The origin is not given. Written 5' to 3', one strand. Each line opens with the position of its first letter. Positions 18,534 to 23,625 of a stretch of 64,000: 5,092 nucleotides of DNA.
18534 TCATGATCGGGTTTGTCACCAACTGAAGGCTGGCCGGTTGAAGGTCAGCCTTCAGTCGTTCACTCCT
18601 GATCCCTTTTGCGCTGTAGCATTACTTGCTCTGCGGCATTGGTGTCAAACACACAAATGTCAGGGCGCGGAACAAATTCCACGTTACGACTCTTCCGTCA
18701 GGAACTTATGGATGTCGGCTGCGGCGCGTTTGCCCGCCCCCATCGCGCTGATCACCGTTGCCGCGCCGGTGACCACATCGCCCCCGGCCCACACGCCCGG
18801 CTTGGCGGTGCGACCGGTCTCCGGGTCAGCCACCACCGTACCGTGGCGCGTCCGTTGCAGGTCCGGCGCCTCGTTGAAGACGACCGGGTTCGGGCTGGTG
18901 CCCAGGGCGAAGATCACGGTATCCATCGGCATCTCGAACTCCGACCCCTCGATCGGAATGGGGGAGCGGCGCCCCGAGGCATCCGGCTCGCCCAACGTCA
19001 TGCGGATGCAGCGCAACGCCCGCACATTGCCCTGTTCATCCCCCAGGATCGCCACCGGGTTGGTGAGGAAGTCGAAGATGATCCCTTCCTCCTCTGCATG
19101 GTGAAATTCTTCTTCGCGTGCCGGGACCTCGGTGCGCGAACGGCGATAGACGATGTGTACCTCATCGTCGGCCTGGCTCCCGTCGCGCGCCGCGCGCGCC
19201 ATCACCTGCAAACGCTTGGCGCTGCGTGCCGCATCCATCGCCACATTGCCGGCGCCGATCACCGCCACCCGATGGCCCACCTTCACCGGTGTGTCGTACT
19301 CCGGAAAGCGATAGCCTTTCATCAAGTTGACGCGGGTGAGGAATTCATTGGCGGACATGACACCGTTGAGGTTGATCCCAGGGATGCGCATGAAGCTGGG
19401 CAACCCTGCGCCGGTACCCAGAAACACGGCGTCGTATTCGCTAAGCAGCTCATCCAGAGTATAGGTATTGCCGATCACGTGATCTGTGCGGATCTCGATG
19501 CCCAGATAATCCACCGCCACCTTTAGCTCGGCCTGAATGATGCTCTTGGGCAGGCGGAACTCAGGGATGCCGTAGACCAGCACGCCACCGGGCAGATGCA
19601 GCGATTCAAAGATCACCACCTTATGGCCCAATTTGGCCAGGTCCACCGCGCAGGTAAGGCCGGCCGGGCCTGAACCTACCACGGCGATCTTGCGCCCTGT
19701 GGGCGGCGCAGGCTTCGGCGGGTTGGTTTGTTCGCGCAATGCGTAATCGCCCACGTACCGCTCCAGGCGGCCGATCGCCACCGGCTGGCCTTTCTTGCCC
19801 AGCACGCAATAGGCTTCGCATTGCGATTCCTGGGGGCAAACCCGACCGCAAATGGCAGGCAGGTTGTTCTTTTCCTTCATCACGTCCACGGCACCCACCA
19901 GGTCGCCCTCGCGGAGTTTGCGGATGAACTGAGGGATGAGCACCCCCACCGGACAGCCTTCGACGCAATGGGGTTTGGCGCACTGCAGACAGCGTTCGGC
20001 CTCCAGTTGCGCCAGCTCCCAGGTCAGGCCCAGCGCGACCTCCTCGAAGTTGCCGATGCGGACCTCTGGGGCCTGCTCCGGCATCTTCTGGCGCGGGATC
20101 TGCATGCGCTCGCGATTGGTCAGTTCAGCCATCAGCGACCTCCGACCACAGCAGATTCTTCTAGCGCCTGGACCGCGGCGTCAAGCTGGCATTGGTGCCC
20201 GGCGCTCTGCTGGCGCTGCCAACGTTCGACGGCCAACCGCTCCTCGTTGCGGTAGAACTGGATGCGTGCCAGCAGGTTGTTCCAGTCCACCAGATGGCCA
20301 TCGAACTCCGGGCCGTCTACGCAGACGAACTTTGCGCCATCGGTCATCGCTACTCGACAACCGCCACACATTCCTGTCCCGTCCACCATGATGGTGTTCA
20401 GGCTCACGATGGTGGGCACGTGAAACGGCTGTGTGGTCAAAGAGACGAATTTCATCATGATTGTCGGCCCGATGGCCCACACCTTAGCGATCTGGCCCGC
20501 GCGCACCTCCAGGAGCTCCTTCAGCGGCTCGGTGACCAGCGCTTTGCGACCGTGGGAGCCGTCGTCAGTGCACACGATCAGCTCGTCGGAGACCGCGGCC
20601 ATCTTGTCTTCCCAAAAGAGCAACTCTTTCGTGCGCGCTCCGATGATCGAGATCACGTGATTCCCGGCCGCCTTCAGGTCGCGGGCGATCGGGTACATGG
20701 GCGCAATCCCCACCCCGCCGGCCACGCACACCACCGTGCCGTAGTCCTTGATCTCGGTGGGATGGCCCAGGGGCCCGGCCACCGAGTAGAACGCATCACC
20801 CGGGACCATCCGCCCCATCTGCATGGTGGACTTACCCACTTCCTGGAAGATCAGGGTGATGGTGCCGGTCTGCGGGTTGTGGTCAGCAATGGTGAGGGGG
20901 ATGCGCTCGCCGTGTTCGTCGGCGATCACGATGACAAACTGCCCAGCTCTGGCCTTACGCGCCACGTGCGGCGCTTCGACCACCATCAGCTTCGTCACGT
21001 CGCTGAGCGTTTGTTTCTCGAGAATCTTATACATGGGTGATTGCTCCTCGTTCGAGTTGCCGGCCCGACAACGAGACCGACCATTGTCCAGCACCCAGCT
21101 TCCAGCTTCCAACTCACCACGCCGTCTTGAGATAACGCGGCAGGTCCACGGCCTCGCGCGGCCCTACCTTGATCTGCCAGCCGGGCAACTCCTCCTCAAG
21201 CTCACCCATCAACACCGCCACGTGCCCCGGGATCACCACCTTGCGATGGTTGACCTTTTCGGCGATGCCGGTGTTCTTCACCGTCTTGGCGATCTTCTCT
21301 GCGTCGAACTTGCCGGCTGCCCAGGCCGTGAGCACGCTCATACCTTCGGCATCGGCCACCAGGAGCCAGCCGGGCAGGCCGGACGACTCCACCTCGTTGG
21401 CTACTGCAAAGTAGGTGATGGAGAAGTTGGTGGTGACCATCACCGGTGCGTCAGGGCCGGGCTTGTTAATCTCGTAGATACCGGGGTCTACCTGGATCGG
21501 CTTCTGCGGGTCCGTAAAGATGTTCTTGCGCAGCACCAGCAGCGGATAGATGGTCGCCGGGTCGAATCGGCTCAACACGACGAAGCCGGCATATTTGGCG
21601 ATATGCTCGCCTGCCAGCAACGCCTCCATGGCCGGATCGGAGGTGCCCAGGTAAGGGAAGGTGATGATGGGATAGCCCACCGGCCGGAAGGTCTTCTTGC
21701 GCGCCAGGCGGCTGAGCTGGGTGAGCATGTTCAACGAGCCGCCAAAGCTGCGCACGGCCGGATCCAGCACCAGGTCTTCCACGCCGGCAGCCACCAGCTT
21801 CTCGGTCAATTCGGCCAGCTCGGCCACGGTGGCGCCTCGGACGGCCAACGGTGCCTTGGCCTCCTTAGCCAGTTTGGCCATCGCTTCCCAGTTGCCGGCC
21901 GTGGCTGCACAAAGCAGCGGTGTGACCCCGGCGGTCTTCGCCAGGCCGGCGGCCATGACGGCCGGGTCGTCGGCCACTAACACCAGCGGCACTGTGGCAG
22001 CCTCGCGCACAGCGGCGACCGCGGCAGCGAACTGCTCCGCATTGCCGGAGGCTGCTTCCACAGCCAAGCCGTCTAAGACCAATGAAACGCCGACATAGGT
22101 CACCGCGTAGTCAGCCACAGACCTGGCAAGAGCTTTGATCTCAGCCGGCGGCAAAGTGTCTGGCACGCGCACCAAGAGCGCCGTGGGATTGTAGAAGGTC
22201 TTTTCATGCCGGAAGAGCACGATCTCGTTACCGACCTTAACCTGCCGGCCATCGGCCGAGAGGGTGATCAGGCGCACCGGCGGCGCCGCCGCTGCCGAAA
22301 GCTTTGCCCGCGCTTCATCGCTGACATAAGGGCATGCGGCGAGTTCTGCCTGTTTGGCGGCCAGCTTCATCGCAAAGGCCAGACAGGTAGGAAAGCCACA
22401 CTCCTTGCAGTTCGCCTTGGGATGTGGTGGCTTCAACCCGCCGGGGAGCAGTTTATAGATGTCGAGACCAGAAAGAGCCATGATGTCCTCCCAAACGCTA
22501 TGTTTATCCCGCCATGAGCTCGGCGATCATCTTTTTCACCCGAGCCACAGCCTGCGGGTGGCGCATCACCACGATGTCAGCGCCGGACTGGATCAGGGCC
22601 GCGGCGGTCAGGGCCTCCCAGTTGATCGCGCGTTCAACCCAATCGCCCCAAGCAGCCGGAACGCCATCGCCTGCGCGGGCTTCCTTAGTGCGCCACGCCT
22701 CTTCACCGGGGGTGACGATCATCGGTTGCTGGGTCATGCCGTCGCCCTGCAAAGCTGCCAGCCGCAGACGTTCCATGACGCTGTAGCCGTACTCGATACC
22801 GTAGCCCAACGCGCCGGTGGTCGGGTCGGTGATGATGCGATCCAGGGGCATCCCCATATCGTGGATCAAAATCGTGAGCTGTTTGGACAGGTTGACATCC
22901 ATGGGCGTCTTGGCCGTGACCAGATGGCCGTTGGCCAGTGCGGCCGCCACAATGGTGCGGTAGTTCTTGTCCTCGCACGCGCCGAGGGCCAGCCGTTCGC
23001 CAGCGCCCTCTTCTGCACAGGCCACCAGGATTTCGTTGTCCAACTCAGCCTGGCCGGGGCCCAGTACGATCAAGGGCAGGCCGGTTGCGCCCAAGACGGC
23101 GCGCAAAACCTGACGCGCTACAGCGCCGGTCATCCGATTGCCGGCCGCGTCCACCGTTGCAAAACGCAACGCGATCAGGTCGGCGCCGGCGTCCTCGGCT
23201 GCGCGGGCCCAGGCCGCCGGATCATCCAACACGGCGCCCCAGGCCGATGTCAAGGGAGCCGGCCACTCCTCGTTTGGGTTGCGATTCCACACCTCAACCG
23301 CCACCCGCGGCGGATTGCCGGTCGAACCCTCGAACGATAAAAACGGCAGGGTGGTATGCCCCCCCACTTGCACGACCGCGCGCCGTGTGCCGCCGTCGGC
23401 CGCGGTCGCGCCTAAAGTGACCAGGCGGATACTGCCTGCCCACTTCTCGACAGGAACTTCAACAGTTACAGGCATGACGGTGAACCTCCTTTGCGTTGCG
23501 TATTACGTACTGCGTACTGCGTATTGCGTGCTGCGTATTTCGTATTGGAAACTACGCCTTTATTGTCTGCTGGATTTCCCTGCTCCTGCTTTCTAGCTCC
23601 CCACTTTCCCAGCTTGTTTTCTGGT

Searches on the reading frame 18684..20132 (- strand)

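Call 7: search_protein_families(library=pfam, proteins=[window:18684-20132:-])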
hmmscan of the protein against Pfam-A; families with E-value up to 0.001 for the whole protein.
window:18684-20132:- (482 aa): 11 families
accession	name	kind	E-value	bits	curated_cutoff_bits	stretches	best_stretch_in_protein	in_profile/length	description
PF14691.11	Fer4_20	-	1.1e-41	141.6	25.8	1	26-134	2-111/113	Dihydroprymidine dehydrogenase domain II, 4Fe-4S cluster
PF07992.20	Pyr_redox_2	-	5.2e-32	111.9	26.1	1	148-467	2-291/291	Pyridine nucleotide-disulphide oxidoreductase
PF00070.33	Pyr_redox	-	3.9e-10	40.5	22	0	148-178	1-31/82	Pyridine nucleotide-disulphide oxidoreductase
PF13738.12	Pyr_redox_3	-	1.3e-07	31.6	30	0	151-177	2-29/305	Pyridine nucleotide-disulphide oxidoreductase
PF13450.12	NAD_binding_8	-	2.9e-07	31.1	21.9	1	151-183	1-33/68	NAD(P)-binding Rossmann-like domain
PF12831.13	FAD_oxidored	-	6.4e-06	26.1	27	1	149-188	2-41/416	FAD dependent oxidoreductase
PF01946.23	Thi4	-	9.3e-06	25.5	26.2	1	149-214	20-84/235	Thi4 family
PF01266.30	DAO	-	1.4e-05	25.3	27.9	1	148-182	1-35/353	FAD dependent oxidoreductase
PF00890.30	FAD_binding_2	-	2.7e-05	24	20.4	1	149-180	2-33/414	FAD binding domain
PF03486.20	HI0933_like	-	6.5e-05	22.9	50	1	148-179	2-33/244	HI0933-like protein Rossmann domain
PF01262.27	AlaDh_PNT_C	-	0.00022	21.2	23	0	287-327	29-69/214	Alanine dehydrogenase/PNT, C-terminal domain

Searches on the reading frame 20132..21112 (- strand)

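Call 7: search_protein_families(library=pfam, proteins=[window:20132-21112:-])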
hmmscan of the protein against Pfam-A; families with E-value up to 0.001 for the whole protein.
window:20132-21112:- (326 aa): 2 families
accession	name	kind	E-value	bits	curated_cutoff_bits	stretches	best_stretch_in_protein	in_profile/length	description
PF10418.14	DHODB_Fe-S_bind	-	5.2e-13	48.9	23.9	1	239-275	1-40/41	Iron-sulfur cluster binding domain of dihydroorotate dehydrogenase B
PF00175.26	NAD_binding_1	-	0.00015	22.8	22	1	130-224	2-108/109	Oxidoreductase NAD-binding domain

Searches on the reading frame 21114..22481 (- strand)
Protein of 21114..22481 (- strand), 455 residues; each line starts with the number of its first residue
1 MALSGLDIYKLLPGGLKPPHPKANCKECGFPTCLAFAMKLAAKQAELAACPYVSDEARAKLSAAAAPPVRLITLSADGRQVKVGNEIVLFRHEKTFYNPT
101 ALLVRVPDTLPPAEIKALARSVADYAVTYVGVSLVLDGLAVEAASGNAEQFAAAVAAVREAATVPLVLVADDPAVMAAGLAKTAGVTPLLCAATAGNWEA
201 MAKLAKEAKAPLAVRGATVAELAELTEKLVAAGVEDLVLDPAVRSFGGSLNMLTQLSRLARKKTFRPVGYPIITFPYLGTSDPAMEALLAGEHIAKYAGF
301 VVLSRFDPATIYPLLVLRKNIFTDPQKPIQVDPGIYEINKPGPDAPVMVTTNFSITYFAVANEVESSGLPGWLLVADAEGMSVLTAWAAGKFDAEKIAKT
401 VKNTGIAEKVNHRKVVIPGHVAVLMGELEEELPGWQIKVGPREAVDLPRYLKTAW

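Call 7: search_protein_families(library=pfam, proteins=[window:21114-22481:-])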
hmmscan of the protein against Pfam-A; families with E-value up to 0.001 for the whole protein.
window:21114-22481:- (455 aa): 2 families
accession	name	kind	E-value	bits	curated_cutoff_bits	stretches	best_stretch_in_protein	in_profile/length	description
PF03599.22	CdhD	-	6.6e-100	335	24.8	1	72-447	2-383/387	CO dehydrogenase/acetyl-CoA synthase delta subunit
PF04060.18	FeS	-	7.3e-12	45.2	23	1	21-52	2-33/33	Putative Fe-S cluster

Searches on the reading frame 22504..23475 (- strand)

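Call 6: search_protein_families(library=pfam, proteins=[window:22504-23475:-])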
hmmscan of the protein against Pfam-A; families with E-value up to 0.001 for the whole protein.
window:22504-23475:- (323 aa): 1 family
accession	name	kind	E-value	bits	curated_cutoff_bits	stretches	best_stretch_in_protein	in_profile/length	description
PF03599.22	CdhD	-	1.5e-34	119.8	24.8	1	29-306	5-242/387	CO dehydrogenase/acetyl-CoA synthase delta subunit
